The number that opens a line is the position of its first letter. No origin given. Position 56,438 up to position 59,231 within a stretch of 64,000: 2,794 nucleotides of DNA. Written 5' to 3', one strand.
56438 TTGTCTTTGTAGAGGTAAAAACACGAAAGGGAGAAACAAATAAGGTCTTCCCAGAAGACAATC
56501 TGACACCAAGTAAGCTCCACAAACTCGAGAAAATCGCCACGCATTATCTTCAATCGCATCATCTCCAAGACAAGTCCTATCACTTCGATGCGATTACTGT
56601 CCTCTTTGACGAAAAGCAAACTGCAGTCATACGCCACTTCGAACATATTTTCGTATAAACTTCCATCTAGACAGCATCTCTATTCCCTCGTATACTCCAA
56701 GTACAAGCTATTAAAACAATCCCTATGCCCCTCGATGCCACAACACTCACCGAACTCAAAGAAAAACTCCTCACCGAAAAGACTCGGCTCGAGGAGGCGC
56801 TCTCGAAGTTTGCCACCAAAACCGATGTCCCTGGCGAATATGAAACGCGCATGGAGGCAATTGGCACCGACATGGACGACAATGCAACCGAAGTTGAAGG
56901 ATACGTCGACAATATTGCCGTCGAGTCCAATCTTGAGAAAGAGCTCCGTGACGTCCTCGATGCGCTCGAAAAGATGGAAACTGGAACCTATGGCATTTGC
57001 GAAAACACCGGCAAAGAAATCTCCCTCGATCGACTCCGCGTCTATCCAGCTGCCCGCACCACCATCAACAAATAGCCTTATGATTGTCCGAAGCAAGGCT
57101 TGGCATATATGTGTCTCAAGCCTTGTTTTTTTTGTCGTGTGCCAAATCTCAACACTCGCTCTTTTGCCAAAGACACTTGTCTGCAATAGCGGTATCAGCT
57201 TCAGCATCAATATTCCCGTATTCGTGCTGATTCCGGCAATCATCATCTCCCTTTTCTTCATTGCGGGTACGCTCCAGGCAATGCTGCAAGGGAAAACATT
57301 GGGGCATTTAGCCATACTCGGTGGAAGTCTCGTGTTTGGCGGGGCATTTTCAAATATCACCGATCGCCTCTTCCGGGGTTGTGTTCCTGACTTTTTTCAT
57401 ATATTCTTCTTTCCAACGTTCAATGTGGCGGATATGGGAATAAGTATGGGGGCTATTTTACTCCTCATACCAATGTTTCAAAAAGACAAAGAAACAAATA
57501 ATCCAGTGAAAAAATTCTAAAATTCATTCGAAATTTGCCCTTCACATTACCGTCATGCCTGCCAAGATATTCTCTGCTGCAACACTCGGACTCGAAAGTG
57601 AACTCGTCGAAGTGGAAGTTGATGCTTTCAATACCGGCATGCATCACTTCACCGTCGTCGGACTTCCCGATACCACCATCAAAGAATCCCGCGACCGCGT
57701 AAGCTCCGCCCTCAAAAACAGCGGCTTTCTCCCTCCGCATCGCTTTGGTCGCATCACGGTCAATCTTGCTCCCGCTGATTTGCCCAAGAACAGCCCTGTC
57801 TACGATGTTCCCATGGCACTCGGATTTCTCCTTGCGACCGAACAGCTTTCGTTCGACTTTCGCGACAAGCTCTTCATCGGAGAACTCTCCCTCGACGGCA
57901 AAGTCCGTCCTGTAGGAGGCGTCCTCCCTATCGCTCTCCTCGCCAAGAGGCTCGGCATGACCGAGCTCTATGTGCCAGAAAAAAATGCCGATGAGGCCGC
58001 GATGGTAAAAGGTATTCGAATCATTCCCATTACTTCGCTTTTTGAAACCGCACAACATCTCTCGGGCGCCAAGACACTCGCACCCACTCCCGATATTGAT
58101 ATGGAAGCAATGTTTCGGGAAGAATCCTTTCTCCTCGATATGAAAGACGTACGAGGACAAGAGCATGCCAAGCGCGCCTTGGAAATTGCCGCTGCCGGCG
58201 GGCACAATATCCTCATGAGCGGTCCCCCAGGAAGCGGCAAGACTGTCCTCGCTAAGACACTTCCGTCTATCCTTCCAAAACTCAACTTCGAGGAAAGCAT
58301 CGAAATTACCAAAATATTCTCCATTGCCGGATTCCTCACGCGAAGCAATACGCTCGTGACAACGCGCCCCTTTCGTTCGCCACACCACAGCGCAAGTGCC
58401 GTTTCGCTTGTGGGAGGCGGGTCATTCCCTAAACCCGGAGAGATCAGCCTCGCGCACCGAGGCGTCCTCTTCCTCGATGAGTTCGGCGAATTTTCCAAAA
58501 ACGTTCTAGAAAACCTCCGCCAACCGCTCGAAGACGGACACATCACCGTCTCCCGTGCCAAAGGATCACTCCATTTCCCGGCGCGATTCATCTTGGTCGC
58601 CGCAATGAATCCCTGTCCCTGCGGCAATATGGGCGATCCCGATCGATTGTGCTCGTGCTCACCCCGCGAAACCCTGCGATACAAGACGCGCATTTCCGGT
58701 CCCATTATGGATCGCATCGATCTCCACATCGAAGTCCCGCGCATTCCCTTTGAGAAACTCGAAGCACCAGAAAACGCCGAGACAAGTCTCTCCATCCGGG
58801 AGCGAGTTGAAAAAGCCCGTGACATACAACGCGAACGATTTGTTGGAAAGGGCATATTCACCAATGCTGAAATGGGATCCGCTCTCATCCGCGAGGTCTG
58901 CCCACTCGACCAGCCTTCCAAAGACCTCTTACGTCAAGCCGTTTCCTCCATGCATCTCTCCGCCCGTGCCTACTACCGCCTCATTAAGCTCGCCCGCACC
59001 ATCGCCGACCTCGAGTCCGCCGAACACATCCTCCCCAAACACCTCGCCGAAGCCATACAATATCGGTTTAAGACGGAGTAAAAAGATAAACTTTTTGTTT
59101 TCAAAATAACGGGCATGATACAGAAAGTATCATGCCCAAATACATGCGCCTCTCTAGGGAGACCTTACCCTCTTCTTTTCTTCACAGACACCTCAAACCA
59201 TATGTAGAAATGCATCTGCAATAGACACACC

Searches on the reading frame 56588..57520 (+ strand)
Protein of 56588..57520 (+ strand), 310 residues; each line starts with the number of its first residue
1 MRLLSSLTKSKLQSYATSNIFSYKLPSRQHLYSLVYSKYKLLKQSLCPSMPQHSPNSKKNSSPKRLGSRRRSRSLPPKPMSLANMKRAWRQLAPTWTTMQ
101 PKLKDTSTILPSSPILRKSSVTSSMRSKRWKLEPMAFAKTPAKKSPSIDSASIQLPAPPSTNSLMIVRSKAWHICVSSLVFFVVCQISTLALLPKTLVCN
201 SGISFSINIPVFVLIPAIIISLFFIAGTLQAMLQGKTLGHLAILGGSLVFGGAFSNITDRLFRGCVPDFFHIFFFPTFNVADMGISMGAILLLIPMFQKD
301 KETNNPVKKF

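Call 10: search_protein_families(library=pfam, proteins=[window:56588-57520:+], max_evalue=0.001)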
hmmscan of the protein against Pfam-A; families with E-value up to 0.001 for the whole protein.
window:56588-57520:+ (310 aa): 1 family
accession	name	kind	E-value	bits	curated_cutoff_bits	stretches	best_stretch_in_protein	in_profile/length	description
PF01252.23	Peptidase_A8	-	8.6e-19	68.6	25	1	196-297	36-141/142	Signal peptidase (SPase) II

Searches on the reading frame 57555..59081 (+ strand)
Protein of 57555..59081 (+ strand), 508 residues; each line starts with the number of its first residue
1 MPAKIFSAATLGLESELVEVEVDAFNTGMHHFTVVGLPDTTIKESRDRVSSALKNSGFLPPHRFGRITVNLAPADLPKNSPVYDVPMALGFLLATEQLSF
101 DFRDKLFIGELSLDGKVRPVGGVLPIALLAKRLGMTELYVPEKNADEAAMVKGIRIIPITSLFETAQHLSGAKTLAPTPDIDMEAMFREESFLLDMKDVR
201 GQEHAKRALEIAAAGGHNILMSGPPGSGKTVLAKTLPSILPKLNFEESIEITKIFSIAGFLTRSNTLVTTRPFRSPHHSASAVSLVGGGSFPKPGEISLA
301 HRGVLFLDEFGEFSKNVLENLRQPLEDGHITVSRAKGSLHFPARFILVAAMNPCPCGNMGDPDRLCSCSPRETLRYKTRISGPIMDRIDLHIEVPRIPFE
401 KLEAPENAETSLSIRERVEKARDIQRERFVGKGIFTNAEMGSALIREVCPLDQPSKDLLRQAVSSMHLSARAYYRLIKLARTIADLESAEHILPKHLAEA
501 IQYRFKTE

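Call 10: search_protein_families(library=pfam, proteins=[window:57555-59081:+], max_evalue=0.001)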
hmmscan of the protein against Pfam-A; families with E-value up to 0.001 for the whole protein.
window:57555-59081:+ (508 aa): 10 families
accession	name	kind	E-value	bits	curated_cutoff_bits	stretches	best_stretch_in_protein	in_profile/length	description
PF01078.27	Mg_chelatase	-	8.3e-96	319.7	20.3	1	195-401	1-206/207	Magnesium chelatase, subunit ChlI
PF13541.12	ChlI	-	5.1e-37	126.9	27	1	20-144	1-121/121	Subunit ChlI of Mg-chelatase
PF13335.12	Mg_chelatase_C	-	1.6e-31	109.2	26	1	409-504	2-94/94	Magnesium chelatase, subunit ChlI C-terminal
PF07728.20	AAA_5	-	5.4e-09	36.6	22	1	218-355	1-125/139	AAA domain (dynein-related subfamily)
PF00493.29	MCM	-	4e-08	33.1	23.3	1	293-390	113-200/224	MCM P-loop domain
PF00158.32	Sigma54_activat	-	1.1e-06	28.9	20.2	1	205-344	11-136/168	Sigma-54 interaction domain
PF05362.19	Lon_C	-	2.2e-06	27.8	21.1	1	65-148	94-176/205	Lon protease (S16) C-terminal proteolytic domain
PF05496.18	RuvB_N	-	3.6e-05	24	27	0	197-238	7-55/159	Holliday junction DNA helicase RuvB P-loop domain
PF13401.12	AAA_22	-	0.00072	20.3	27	0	218-326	7-109/130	AAA domain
PF13191.12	AAA_16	-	0.00088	20.3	32.6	0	206-241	13-49/167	AAA ATPase domain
